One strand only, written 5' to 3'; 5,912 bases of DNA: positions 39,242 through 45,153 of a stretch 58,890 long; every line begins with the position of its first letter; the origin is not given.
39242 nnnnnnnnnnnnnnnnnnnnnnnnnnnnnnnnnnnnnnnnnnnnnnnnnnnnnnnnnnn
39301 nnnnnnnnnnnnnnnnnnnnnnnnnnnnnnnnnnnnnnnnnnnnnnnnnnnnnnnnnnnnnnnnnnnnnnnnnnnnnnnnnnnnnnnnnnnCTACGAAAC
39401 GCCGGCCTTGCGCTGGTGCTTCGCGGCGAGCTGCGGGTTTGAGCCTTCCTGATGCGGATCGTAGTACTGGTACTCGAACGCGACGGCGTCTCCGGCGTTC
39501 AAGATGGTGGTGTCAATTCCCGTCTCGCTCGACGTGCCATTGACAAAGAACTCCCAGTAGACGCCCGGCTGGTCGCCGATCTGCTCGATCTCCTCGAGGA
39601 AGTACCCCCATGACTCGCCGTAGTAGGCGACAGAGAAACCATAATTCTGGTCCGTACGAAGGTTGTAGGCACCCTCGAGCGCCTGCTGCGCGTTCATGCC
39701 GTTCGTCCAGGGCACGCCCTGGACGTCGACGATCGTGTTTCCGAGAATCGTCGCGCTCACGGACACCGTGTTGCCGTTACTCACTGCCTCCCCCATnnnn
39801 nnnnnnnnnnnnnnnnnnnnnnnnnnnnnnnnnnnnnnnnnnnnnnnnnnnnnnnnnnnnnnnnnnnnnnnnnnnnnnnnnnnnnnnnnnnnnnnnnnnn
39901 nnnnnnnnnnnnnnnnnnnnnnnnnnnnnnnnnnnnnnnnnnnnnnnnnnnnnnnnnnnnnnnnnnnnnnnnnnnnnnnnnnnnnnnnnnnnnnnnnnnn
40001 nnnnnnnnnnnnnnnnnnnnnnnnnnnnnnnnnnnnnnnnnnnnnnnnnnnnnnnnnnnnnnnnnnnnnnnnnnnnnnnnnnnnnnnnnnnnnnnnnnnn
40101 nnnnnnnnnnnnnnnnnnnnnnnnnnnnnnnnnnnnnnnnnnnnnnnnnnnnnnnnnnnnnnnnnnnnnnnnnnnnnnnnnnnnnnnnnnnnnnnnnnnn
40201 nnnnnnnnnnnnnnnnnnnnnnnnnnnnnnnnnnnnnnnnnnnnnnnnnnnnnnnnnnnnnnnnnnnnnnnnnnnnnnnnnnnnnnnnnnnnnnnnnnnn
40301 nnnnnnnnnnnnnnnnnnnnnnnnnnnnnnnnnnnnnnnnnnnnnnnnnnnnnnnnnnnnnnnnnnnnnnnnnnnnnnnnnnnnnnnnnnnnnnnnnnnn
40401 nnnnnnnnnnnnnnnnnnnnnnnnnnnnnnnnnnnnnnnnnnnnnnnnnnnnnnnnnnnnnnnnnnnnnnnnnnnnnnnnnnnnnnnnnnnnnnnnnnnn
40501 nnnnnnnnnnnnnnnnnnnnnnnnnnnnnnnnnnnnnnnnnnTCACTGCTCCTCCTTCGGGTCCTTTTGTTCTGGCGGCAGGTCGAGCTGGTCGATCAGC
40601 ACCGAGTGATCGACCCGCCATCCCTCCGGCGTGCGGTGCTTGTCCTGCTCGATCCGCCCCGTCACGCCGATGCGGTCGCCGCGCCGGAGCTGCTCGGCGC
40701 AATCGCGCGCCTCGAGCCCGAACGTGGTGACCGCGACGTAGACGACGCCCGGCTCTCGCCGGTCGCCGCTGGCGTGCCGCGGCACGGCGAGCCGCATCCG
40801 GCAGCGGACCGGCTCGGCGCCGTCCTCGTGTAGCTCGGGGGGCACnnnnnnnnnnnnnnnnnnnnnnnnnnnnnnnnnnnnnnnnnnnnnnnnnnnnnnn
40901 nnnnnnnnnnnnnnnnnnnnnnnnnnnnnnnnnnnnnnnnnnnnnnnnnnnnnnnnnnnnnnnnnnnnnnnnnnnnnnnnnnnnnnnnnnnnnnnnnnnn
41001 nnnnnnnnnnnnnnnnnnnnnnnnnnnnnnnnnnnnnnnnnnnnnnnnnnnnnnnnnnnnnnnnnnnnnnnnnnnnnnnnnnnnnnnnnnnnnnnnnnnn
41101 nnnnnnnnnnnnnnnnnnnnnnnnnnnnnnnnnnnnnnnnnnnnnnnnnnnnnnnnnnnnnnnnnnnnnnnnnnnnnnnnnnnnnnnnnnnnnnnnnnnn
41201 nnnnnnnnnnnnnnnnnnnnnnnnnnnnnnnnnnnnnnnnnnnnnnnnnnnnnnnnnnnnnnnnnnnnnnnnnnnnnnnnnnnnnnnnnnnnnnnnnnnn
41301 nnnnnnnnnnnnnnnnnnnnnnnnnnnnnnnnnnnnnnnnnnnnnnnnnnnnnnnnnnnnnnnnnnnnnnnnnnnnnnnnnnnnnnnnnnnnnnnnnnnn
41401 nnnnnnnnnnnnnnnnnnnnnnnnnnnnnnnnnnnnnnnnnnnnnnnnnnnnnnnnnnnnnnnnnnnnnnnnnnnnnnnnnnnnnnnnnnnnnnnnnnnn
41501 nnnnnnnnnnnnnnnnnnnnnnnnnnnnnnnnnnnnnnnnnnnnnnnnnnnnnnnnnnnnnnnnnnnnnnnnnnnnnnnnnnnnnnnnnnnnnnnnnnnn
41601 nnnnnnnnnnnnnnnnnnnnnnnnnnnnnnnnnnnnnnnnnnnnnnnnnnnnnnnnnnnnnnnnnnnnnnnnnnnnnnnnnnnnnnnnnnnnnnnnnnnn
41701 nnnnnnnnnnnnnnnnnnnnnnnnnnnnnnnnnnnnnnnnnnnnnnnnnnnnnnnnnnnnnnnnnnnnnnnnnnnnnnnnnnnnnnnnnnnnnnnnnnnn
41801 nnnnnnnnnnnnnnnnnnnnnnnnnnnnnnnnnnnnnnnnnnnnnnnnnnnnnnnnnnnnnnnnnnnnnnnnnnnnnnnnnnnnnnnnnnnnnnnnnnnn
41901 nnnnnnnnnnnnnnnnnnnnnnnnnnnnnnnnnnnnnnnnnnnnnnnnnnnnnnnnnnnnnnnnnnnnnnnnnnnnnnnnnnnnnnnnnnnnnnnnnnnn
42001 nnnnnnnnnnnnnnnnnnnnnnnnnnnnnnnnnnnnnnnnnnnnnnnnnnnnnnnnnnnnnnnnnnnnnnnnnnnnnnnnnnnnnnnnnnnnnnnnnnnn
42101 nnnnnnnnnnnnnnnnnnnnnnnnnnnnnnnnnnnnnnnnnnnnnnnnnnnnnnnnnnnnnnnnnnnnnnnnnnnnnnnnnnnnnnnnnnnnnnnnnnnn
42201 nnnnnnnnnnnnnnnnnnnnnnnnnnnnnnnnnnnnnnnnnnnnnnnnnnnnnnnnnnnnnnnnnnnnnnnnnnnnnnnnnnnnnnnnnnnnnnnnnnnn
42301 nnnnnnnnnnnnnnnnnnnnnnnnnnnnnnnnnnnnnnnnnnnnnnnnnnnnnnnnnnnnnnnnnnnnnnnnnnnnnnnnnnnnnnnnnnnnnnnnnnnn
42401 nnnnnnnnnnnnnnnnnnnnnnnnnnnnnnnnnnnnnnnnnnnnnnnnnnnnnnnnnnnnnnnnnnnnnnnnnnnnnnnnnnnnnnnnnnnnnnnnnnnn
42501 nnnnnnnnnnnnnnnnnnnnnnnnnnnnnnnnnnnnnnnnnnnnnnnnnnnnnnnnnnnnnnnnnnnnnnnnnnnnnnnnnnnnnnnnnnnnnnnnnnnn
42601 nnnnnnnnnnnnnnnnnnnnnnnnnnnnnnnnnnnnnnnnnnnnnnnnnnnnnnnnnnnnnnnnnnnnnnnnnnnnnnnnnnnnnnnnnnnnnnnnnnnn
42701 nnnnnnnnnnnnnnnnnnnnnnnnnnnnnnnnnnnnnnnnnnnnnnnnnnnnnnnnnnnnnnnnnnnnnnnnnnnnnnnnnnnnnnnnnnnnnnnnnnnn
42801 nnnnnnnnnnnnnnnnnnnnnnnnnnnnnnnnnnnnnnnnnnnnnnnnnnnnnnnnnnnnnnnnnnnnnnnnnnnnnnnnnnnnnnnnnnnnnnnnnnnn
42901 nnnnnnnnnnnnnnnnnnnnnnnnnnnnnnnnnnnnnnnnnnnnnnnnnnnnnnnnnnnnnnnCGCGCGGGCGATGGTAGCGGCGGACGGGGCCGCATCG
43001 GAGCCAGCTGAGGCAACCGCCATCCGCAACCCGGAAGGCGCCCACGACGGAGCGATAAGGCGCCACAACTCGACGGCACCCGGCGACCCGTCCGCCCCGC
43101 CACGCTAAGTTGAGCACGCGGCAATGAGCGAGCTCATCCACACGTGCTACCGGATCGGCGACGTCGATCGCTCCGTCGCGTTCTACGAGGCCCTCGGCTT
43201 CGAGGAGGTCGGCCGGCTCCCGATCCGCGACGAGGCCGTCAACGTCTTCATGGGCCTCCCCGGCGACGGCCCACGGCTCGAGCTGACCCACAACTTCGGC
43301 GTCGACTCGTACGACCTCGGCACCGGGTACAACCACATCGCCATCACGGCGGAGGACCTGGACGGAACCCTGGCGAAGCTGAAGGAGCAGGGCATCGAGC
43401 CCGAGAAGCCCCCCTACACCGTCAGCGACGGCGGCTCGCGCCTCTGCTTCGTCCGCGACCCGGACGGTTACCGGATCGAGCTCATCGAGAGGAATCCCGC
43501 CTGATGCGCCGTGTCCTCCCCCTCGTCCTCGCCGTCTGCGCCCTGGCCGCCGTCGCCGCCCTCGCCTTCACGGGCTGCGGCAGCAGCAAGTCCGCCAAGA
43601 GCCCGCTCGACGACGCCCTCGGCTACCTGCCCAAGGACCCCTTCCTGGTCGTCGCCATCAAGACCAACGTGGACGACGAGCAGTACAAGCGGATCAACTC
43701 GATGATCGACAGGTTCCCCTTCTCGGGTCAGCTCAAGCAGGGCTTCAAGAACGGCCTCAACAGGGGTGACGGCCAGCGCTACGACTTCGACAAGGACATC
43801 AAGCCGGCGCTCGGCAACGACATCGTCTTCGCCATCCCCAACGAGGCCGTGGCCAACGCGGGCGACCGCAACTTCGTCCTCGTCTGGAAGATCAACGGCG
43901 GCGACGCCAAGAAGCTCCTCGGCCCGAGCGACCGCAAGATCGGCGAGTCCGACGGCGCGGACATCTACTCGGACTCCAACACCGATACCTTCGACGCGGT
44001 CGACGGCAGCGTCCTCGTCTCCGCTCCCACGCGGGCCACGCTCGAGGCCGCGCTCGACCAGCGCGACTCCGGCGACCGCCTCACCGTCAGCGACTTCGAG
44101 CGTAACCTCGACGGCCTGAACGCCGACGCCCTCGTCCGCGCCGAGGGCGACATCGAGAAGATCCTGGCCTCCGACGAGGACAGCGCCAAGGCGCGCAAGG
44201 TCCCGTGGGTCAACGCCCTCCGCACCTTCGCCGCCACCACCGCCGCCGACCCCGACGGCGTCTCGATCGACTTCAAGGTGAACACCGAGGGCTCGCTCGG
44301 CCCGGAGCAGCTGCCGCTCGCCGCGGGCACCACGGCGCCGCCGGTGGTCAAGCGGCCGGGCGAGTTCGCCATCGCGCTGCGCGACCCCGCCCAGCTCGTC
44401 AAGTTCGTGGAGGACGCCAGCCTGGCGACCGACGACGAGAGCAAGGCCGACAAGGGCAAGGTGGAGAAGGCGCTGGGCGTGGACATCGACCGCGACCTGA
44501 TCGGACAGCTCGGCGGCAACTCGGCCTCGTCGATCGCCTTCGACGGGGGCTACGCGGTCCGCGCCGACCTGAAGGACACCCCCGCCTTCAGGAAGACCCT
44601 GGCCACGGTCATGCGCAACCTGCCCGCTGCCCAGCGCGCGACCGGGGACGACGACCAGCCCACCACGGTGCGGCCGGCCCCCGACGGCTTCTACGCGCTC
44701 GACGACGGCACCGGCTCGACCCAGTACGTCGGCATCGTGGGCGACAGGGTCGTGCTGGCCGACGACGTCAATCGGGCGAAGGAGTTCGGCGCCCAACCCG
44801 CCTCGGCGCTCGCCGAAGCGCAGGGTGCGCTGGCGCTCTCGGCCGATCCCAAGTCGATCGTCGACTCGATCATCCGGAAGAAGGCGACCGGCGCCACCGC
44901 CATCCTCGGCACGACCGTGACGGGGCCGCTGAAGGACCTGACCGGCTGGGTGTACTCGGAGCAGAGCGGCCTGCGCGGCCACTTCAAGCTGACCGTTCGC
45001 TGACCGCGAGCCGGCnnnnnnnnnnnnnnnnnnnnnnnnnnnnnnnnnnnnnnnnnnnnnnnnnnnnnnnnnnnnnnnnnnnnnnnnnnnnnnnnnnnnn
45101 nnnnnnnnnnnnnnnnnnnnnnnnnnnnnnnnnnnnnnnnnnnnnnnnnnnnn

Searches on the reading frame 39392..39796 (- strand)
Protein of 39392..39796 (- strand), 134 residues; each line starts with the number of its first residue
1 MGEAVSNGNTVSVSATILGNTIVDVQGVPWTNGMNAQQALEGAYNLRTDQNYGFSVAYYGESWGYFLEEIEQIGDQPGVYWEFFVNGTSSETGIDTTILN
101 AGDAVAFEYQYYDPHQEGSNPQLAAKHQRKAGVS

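Call 65: search_protein_families(library=phrogs, proteins=[window:39392-39796:-], max_evalue=0.01)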
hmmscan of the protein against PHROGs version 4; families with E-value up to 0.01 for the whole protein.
window:39392-39796:- (134 aa): 1 family
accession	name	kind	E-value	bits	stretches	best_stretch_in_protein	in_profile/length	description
phrog_12858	-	unknown function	0.0054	16.5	1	19-103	294-379/514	-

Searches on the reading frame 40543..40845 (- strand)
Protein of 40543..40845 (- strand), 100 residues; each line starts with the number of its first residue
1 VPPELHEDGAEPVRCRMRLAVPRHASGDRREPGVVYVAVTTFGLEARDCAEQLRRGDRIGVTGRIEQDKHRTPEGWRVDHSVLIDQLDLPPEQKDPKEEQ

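Call 65: search_protein_families(library=phrogs, proteins=[window:40543-40845:-], max_evalue=0.01)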
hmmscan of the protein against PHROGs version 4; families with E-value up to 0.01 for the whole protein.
window:40543-40845:- (100 aa): 1 family
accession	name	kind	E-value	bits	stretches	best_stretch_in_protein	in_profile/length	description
phrog_44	-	DNA, RNA and nucleotide metabolism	0.00046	21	1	34-88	132-188/271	single strand DNA binding protein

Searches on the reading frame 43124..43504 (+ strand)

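Call 48: search_protein_families(library=pfam, proteins=[window:43124-43504:+], max_evalue=0.001)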
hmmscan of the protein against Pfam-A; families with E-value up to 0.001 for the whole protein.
window:43124-43504:+ (126 aa): 2 families
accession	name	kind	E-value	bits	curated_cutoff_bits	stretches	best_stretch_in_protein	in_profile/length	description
PF00903.31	Glyoxalase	-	6.9e-21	75.3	20.6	1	5-120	3-121/121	Glyoxalase/Bleomycin resistance protein/Dioxygenase superfamily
PF13669.12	Glyoxalase_4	-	9.6e-14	52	27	1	6-109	2-109/109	Glyoxalase/Bleomycin resistance protein/Dioxygenase superfamily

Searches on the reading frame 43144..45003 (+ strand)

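Call 48: search_protein_families(library=pfam, proteins=[window:43144-45003:+], max_evalue=0.001)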
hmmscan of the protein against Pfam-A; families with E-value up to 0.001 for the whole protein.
window:43144-45003:+ (619 aa): 1 family
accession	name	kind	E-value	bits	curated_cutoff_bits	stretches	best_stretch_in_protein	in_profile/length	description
PF11832.13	DUF3352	-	1.1e-11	44.5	26.8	1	130-465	4-366/536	Protein of unknown function (DUF3352)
